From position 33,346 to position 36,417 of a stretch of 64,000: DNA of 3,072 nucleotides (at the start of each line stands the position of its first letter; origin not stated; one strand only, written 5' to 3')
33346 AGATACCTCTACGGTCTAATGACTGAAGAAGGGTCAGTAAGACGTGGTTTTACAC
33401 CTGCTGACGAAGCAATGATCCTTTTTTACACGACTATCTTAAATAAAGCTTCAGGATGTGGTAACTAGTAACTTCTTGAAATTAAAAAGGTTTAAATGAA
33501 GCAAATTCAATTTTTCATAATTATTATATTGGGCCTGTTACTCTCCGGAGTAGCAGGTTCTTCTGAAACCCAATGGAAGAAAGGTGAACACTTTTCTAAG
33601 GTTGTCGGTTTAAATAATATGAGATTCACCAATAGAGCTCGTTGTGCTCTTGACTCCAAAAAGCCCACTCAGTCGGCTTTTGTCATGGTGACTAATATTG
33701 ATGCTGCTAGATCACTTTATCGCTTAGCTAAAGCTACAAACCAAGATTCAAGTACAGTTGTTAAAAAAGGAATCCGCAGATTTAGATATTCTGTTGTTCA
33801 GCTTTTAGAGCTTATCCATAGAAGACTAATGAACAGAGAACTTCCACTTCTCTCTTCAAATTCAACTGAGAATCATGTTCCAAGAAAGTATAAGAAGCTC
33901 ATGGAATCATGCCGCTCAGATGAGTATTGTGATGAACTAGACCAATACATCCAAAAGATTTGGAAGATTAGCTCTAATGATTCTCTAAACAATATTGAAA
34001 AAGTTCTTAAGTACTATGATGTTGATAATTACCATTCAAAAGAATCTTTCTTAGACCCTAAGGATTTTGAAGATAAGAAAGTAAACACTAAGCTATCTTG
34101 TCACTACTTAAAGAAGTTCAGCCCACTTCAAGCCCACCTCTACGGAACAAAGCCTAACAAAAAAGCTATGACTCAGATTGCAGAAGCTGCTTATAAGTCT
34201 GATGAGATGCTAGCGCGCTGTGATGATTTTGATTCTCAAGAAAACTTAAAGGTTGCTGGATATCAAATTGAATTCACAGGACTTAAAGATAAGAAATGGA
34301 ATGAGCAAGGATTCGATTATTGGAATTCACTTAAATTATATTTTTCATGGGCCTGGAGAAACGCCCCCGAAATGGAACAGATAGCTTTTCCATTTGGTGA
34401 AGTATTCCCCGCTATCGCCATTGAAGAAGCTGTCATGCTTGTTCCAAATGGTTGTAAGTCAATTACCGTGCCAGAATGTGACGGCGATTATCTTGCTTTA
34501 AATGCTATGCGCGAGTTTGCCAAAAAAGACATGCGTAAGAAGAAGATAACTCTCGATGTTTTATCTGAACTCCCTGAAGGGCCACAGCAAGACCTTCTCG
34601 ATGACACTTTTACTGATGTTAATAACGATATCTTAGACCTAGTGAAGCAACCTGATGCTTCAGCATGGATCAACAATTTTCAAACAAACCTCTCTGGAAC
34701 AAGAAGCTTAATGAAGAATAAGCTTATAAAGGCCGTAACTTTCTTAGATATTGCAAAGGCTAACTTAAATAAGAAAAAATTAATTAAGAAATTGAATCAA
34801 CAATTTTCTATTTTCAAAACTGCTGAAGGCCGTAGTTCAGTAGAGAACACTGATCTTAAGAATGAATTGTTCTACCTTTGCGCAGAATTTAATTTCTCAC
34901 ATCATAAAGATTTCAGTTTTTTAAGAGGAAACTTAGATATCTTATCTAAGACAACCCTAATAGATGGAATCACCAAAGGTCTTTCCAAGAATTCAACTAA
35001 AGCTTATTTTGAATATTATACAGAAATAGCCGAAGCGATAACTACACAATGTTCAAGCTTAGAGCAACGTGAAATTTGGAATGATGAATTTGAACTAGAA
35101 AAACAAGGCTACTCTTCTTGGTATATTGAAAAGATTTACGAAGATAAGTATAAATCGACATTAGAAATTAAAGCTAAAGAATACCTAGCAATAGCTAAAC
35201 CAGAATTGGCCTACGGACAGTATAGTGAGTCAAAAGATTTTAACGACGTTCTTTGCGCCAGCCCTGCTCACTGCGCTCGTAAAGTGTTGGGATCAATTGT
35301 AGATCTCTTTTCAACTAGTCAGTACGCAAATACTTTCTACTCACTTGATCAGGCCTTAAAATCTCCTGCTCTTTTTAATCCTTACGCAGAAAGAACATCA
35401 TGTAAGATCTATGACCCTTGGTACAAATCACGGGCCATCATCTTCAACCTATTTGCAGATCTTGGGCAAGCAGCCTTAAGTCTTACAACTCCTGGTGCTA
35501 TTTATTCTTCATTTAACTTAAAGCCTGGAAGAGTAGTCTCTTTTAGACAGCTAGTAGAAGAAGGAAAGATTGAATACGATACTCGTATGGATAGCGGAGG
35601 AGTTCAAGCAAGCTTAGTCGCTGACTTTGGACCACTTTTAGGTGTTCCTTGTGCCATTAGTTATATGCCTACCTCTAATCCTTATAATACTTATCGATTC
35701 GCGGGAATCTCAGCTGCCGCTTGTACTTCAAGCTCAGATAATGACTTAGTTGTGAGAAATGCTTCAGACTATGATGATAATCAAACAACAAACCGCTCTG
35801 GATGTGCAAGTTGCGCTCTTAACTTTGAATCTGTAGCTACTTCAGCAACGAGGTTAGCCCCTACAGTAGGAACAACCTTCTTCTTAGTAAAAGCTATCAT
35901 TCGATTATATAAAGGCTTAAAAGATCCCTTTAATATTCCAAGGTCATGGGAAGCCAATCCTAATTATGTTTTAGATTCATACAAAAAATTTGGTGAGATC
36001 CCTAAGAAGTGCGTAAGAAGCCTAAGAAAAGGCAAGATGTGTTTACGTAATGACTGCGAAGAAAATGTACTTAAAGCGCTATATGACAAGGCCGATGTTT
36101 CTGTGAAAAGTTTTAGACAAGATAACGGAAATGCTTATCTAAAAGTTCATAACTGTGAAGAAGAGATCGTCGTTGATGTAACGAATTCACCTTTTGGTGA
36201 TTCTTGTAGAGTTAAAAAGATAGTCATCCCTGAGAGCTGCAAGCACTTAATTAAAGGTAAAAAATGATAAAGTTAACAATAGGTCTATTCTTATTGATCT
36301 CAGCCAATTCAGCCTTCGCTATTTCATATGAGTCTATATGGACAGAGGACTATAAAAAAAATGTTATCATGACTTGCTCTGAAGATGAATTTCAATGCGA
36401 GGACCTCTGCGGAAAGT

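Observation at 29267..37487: Seven-gene operon encoding only signal-peptide proteins with no recognisable domains: candidate novel extracytoplasmic apparatus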

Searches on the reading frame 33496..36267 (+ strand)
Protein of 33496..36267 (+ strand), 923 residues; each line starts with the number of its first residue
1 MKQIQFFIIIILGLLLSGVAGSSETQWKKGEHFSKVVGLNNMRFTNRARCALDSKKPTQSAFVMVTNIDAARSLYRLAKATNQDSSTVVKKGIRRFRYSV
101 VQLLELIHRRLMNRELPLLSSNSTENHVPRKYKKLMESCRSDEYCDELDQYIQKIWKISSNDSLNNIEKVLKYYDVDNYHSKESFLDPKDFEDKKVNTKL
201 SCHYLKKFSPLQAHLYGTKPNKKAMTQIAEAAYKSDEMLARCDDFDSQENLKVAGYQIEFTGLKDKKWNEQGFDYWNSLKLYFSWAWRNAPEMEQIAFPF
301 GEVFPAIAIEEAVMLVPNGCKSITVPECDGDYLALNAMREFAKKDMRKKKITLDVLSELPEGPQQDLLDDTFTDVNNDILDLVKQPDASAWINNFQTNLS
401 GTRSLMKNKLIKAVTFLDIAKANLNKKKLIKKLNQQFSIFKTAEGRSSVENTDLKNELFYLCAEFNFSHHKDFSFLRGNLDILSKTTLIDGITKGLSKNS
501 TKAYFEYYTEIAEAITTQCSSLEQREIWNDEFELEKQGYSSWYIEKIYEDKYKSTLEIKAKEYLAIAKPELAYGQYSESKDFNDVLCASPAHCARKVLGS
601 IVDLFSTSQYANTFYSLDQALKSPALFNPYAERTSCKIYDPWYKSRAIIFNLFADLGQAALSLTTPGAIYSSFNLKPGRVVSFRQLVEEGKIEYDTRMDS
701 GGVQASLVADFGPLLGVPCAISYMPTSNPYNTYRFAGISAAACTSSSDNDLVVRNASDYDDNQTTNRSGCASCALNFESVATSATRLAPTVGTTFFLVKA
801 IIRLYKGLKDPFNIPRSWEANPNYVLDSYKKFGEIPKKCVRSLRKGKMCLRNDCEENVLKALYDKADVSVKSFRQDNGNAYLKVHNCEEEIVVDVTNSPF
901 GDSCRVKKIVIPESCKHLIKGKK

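Call 3: search_protein_families(library=pfam, proteins=[window:33496-36267:+], max_evalue=1)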
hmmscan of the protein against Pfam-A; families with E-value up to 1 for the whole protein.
window:33496-36267:+ (923 aa): 3 families
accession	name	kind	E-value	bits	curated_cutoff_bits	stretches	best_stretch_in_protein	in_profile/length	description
PF14693.11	Ribosomal_TL5_C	-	0.032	15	27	1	888-917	40-69/84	Ribosomal protein TL5, C-terminal domain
PF17267.7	DUF5333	-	0.11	13.2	27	1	509-565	16-79/110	Family of unknown function (DUF5333)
PF25557.1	GAUT_1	-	0.31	11.8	22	1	405-446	7-47/77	Galacturonosyltransferase domain 1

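Call 4: search_protein_families(library=ncbifam, proteins=[window:33496-36267:+], max_evalue=1)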
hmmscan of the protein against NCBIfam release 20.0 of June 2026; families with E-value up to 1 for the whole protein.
window:33496-36267:+ (923 aa): 3 families
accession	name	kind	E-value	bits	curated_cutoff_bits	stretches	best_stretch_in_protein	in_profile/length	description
NF003164.0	PRK04147.1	equivalog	0.063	12.5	281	0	647-698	183-234/294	N-acetylneuraminate lyase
NF004140.0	PRK05618.4-3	equivalog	0.074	12.5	270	1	883-917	134-168/197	50S ribosomal protein L25/general stress protein Ctc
NF004137.0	PRK05618.3-3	equivalog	0.14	11.7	270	1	889-918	142-171/241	50S ribosomal protein L25/general stress protein Ctc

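Call 9: find_encoding_contigs(protein=window:33496-36267:+, flank=10000, max_places=6)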
Protein window:33496-36267:+ (923 aa): 20 contigs read that carry it; 1 place shown.
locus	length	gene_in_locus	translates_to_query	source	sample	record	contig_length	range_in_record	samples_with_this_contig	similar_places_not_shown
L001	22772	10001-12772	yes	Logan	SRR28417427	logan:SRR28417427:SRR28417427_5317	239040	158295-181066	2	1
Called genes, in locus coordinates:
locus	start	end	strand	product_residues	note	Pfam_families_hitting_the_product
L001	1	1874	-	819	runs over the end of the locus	PF01266:DAO, PF01494:FAD_binding_3 (faint), PF07992:Pyr_redox_2 (faint), PF13738:Pyr_redox_3 (faint), PF16350:FAO_M, PF01571:GCV_T, PF04268:SoxG (weak), PF08669:GCV_T_C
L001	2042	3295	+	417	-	-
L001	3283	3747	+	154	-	PF04205:FMN_bind (weak)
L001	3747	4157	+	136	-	-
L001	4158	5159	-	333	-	-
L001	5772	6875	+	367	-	-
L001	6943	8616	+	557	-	-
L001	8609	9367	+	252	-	-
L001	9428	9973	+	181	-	-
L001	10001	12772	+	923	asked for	-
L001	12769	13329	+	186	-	-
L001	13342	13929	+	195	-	-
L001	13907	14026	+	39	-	-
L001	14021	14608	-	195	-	-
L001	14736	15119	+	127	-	PF03061:4HBT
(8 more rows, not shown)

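Call 11: find_homologous_proteins(query=window:33496-36267:+, max_evalue=0.001)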
Query window:33496-36267:+ (923 aa): 89 proteins with E <= 0.001 among 8000 candidates.
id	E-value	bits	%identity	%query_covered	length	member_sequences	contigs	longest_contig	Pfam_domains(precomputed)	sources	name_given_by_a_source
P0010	0.0e+0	2116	100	100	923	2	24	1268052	-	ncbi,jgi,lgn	ncbi:MAG: hypothetical protein ACJAT2_001200 [Bacteriovoracaceae bacterium]|jgi:hypothetical protein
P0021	0.0e+0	1660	77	100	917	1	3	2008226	-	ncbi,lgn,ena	-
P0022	0.0e+0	1172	55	99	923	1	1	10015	-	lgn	-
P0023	0.0e+0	1171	55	100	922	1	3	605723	-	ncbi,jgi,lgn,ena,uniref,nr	ncbi:hypothetical protein A9Q84_02655 [Halobacteriovorax marinus]|uniref:Secreted protein n=1 Tax=Ha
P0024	0.0e+0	1152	54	99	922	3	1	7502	-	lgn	-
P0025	0.0e+0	1149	54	99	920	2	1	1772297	-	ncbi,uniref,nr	ncbi:hypothetical protein [Halobacteriovorax sp. JY17]|uniref:hypothetical protein n=1 Tax=Halobacte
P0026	0.0e+0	1144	53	99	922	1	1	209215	-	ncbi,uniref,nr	ncbi:hypothetical protein [Halobacteriovorax sp. HLS]|uniref:hypothetical protein n=1 Tax=Halobacter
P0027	0.0e+0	1142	54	100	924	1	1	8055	-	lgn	-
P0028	0.0e+0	1142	54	99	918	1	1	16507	-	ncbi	-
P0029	0.0e+0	1140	54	100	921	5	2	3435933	-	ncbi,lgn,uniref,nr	ncbi:conserved hypothetical protein [Halobacteriovorax marinus SJ]|uniref:Secreted protein n=1 Tax=H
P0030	0.0e+0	1134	53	99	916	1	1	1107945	-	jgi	-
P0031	0.0e+0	1128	53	99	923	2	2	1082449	-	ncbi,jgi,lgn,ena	-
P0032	0.0e+0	1126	53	100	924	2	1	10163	-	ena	-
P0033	0.0e+0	1116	53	99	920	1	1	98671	-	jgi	jgi:hypothetical protein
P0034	0.0e+0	1071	50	98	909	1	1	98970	-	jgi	jgi:hypothetical protein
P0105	1.1e-113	399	28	89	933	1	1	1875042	-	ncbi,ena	-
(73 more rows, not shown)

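Call 13: find_encoding_contigs(protein=P0029, flank=10000, max_places=2)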
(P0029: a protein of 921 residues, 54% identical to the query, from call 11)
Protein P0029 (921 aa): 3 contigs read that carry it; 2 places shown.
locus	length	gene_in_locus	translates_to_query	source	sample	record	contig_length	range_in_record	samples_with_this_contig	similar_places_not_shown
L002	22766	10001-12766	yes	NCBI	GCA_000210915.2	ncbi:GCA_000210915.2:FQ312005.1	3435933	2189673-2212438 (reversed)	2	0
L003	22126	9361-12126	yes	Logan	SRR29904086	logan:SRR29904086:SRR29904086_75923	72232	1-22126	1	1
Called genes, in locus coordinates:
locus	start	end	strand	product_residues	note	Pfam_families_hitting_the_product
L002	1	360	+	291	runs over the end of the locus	PF02629:CoA_binding, PF13607:Succ_CoA_lig, PF00549:Ligase_CoA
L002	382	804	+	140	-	PF00334:NDK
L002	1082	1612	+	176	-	PF02559:CarD_TRCF_RID, PF21095:CarD_C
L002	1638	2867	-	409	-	PF00278:Orn_DAP_Arg_deC, PF02784:Orn_Arg_deC_N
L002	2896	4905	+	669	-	PF00270:DEAD (faint), PF04851:ResIII, PF17757:UvrB_inter, PF27431:UvrB_3rd, PF00271:Helicase_C, PF12344:UvrB, PF02151:UVR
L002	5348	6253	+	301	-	-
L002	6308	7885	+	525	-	-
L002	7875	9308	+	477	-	-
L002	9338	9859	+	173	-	-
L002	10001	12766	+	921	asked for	-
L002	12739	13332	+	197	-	-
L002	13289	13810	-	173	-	-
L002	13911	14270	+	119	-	-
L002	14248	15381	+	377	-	PF00149:Metallophos (weak)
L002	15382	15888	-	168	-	PF13690:CheX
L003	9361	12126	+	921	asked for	-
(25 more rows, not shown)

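Call 14: find_encoding_contigs(protein=P0105, flank=10000, max_places=2)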
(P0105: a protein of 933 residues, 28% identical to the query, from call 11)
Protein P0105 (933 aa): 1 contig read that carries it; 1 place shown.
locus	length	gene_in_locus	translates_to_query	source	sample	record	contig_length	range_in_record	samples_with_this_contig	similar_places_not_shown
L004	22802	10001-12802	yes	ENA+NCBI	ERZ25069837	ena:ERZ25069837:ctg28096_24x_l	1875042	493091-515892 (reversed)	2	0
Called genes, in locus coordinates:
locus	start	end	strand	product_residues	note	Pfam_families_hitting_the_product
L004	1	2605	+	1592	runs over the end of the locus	PF25390:WD40_RLD, PF00415:RCC1, PF25384:Alsin_RLD (faint), PF00415:RCC1, PF13540:RCC1_2 (weak), PF25390:WD40_RLD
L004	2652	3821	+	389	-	PF06965:Na_H_antiport_1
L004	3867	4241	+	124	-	-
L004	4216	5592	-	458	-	PF05221:AdoHcyase, PF00670:AdoHcyase_NAD, PF02826:2-Hacid_dh_C, PF07991:KARI_N (weak)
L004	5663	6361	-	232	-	PF00075:RNase_H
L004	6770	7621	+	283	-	-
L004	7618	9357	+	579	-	-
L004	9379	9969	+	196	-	-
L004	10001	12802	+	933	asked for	-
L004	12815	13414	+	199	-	-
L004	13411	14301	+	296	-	-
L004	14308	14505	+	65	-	-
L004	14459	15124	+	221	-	-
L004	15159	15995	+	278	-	-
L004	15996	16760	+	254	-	-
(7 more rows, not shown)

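Call 18: search_solved_structures(query=A1, max_evalue=10)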
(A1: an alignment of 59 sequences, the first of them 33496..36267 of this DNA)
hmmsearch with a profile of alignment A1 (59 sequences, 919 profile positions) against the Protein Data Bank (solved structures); distinct sequences matched with E-value up to 10: 1.
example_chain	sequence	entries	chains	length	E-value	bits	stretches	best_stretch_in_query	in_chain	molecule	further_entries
1hyl_A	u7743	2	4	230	1.9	9.4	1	582-622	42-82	HYPODERMA LINEATUM COLLAGENASE | COLLAGENASE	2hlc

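Call 20: find_related_loci(query=A1, collection=genome_contigs, flank=10000)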
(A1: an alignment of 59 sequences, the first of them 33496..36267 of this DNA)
Query A1 (923 aa) in genome_contigs; peptide patterns used: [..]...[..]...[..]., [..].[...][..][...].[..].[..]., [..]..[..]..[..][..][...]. (x = any residue, [..] = any of these).
85 stretches matched a pattern; 59 encode a relative of the query (tblastn E <= 1e-3); 57 distinct loci.
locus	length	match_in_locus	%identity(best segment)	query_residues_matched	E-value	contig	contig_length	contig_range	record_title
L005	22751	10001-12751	77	1-922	0e+0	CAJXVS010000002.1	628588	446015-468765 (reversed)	MAG TPA_asm: uncultured Halobacteriovorax sp. isolate SRR3933283_bin.4_MetaBAT_v2.12.1_MAG genome assembly, contig: NODE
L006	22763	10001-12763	55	1-920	0e+0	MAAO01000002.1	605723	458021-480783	Halobacteriovorax marinus isolate 36_234_T64 BD02T64_scaffold_42, whole genome shotgun sequence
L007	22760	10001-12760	53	8-922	0e+0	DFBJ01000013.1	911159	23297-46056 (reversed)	MAG TPA_asm: Bacteriovoracaceae bacterium UBA3083 UBA3083_contig_621, whole genome shotgun sequence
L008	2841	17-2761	51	1-920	0e+0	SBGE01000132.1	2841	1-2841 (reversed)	MAG: Deltaproteobacteria bacterium isolate M0603 scaffold_4074_1, whole genome shotgun sequence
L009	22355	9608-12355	47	4-920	0e+0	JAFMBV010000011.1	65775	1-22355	MAG: Bacteriovoracaceae bacterium isolate CPBay_Spr15L08_3 NODE_153_length_65775_cov_5.541996, whole genome shotgun sequ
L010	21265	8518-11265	47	1-920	0e+0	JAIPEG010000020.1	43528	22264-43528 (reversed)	MAG: Bacteriovoracaceae bacterium isolate Tobar13m-G32 Tobar13m-C1069, whole genome shotgun sequence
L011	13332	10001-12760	45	1-921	0e+0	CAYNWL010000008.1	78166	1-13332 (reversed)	MAG TPA_asm: uncultured Bacteriovoracaceae bacterium isolate SRP237561_co1_295 genome assembly, contig: NODE_410_length_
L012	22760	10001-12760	45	1-920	0e+0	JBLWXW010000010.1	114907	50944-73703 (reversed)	MAG: Bacteriovoracaceae bacterium isolate EA23-03 A23maxbin.009RE.5K@10, whole genome shotgun sequence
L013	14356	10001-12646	46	33-918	0e+0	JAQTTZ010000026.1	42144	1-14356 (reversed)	MAG: Bacteriovorax sp. isolate STB_52 NODE_1895_length_42144_cov_4.817645_Sandtown_B, whole genome shotgun sequence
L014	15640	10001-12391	45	30-849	0e+0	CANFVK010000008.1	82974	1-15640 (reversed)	MAG: Bacteriovoracaceae bacterium isolate Jr-16oct17-200 genome assembly, contig: Jr-16oct17-C581, whole genome shotgun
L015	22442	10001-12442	47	33-849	0e+0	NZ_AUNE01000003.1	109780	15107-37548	Bacteriovorax sp. BSW11_IV contig00061, whole genome shotgun sequence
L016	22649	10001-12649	46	39-916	0e+0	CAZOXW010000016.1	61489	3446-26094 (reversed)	MAG TPA_asm: uncultured Bacteriovorax sp. isolate SRP342105_co2_231 genome assembly, contig: NODE_422_length_61489_cov_1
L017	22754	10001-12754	39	3-920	0e+0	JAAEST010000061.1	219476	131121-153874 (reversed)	MAG: Oligoflexia bacterium isolate Ust_19 UstG_CONTIG3092800, whole genome shotgun sequence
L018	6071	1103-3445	45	145-915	0e+0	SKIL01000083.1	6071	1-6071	MAG: Bacteriovoracaceae bacterium isolate CSBr16_61 CSBr16-20055, whole genome shotgun sequence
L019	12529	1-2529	39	48-898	0e+0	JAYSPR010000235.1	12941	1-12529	MAG: Bacteriovoracaceae bacterium isolate GFS_11573 GFS_11573_234, whole genome shotgun sequence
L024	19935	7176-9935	46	1-920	0e+0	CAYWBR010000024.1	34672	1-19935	MAG TPA_asm: uncultured Bacteriovorax sp. isolate SRP342105_co2_339 genome assembly, contig: NODE_1245_length_34672_cov_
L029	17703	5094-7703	33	4-906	3e-177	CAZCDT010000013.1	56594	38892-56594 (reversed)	MAG TPA_asm: uncultured Bacteriovoracaceae bacterium isolate binchicken_co117_66 genome assembly, contig: NODE_1027_leng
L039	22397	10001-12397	33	39-855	4e-142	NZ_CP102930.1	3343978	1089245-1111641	Bdellovibrio bacteriovorus strain kdesi chromosome, complete genome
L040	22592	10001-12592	32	9-893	6e-142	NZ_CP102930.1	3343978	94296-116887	Bdellovibrio bacteriovorus strain kdesi chromosome, complete genome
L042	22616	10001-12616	31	1-893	3e-140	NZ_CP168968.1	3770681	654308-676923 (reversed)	Bdellovibrio bacteriovorus strain Bd5 chromosome, complete genome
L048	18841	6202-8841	39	41-923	0e+0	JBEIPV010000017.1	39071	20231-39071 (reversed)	MAG: Bacteriovorax sp. isolate Sample-106-S6-bin-8 Sample_106_S6-bin_8-k141_405190, whole genome shotgun sequence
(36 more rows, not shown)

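Call 29: search_protein_families(library=pfam, proteins=[L040:3222-4565:-, L040:5320-6219:+, L040:6216-6935:-, L040:7487-8077:+, L040:8065-9129:+, L040:17200-18417:+, L040:19418-20038:-, L040:20753-21685:-, L040:21723-22571:-, L040:1189-1896:+], max_evalue=0.001)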
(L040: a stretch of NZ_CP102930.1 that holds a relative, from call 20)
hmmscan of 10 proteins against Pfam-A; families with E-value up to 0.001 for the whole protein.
L040:3222-4565:- (447 aa): 5 families
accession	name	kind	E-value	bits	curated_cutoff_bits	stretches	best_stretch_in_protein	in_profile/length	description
PF02562.22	PhoH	-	2.6e-50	171.2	27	1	237-434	2-189/205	PhoH-like protein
PF13638.12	PIN_4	-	4.9e-32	111.4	21.9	1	18-156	1-131/132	PIN domain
PF13604.12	AAA_30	-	3.2e-09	37.3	27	1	241-401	3-128/191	AAA domain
PF13245.12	AAA_19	-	0.00011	22.8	25.1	0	359-401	87-129/134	AAA domain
PF13401.12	AAA_22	-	0.00023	21.9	27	0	258-396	7-122/130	AAA domain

L040:5320-6219:+ (299 aa): 2 families
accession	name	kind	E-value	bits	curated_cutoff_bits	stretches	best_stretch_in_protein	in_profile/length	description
PF13103.11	TonB_2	-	2.7e-07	31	22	1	200-274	4-75/85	TonB C terminal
PF03544.19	TonB_C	-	1.1e-06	29.4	24.6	1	227-278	19-69/79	Gram-negative bacterial TonB protein C-terminal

L040:6216-6935:- (239 aa): 1 family
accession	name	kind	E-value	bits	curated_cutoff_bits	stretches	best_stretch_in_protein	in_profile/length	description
PF12570.13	DUF3750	-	6.1e-50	169.7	25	1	42-173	2-128/128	Protein of unknown function (DUF3750)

L040:7487-8077:+ (196 aa): 1 family
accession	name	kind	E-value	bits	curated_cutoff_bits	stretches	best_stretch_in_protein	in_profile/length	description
PF13505.12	OMP_b-brl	-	3e-10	41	28.7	1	15-192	2-171/175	Outer membrane protein beta-barrel domain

L040:8065-9129:+ (354 aa): 1 family
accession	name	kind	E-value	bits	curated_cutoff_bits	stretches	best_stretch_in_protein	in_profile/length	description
PF10023.15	Aminopep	-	2.1e-104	349.8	25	1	25-340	1-315/322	Putative aminopeptidase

L040:17200-18417:+ (405 aa): 0 families

L040:19418-20038:- (206 aa): 4 families
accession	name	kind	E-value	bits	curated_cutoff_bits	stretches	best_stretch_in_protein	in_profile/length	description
PF04542.20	Sigma70_r2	-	6.8e-18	64.7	24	1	27-91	1-67/71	Sigma-70 region 2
PF08281.18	Sigma70_r4_2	-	8.7e-11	41.7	25.7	1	123-173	4-54/54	Sigma-70, region 4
PF04545.22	Sigma70_r4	-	2.5e-08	33.8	24.1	1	128-175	3-50/50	Sigma-70, region 4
PF07638.17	Sigma70_ECF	-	0.00021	21.7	21.1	1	11-176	6-182/185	ECF sigma factor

L040:20753-21685:- (310 aa): 3 families
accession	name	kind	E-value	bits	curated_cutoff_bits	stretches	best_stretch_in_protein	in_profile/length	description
PF00990.26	GGDEF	-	3.5e-38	131.3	23.8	1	148-305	2-161/161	Diguanylate cyclase, GGDEF domain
PF00498.31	FHA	-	1.3e-15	58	20.7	1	57-122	1-66/67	FHA domain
PF16697.10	Yop-YscD_cpl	-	3.6e-13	50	33.2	1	47-131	9-92/94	Inner membrane component of T3SS, cytoplasmic domain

L040:21723-22571:- (282 aa): 1 family
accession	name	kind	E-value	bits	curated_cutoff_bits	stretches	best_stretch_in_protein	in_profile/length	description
PF00342.24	PGI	-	9.9e-15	54.5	22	1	49-278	214-465/486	Phosphoglucose isomerase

L040:1189-1896:+ (235 aa): 2 families
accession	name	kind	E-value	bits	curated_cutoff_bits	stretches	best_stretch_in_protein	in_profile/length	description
PF21948.1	LplA-B_cat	-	5.9e-35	121.5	27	1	29-230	1-198/200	Lipoyl protein ligase A/B catalytic domain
PF03099.24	BPL_LplA_LipB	-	0.00047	20.5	21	1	80-187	28-130/133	Biotin/lipoate A/B protein ligase family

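Call 30: predict_structure(alignment_id=A1)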
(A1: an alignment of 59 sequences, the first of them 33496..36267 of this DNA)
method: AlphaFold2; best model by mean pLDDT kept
length: 923 residues; sequences in the alignment: 59
mean_pLDDT: 82.2   pTM: 0.77
mean pLDDT of the five models: 82.2, 81.2, 80.3, 78.9, 78.2
residues with pLDDT >= 90: 435; 70-90: 322; 50-70: 91; < 50: 75
segments of 3 or more residues with pLDDT < 50: 665-680, 695-698, 724-735, 747-769, 778-789
pLDDT, mean of each block of 10 residues (from residue 1): 79 71 68 83 91 94 95 95 95 96 96 95 89 90 86 96 93 93 90 88 92 80 92 92 89 94 91 96 96 94 91 93 90 85 79 75 75 77 88 91 88 93 91 92 86 92 92 78 82 82 92 92 85 90 88 91 92 90 92 95 89 79 91 87 76 65 45 43 57 50 57 58 45 50 47 43 42 53 34 64 80 89 94 94 93 90 89 88 91 85 84 88 53
secondary structure, 60 per line:
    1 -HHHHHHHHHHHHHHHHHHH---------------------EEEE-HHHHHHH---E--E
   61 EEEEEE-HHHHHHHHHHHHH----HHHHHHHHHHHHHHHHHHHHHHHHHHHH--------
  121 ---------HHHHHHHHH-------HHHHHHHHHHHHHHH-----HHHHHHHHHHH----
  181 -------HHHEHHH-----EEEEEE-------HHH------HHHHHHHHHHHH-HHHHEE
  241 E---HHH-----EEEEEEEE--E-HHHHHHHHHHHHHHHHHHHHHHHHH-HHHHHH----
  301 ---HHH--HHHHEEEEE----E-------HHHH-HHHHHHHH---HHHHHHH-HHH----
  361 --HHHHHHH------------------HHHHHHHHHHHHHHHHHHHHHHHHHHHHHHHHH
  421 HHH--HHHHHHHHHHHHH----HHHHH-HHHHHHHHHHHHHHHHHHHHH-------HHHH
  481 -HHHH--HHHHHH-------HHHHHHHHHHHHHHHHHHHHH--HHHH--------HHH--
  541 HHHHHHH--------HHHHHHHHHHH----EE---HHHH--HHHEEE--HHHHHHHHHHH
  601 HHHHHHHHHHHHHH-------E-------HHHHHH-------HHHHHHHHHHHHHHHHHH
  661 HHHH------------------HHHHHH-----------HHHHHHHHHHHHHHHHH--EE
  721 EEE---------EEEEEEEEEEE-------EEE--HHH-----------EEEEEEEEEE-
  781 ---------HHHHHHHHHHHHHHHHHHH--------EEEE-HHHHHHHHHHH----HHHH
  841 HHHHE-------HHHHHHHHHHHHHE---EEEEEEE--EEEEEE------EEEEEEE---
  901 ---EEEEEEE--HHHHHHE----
elements in order (helices of 4 or more, strands of 3 or more residues): H2-20 E42-45 H47-53 E60-66 H68-80 H85-112 H130-138 H146-160 H166-176 E200-205 H222-233 H235-238 E239-241 E253-260 H265-289 H291-296 H309-312 E313-317 H330-333 H335-342 H346-352 H363-369 H388-423 H426-438 H443-447 H449-469 H477-480 H482-485 H488-493 H501-521 H524-527 H541-547 H556-566 H576-579 E585-587 H590-614 H630-635 H643-664 H683-688 H700-716 E719-723 E733-743 E751-753 E770-779 H790-808 E817-820 H822-832 H837-844 H853-865 E870-876 E879-884 E891-897 E904-910 H913-918
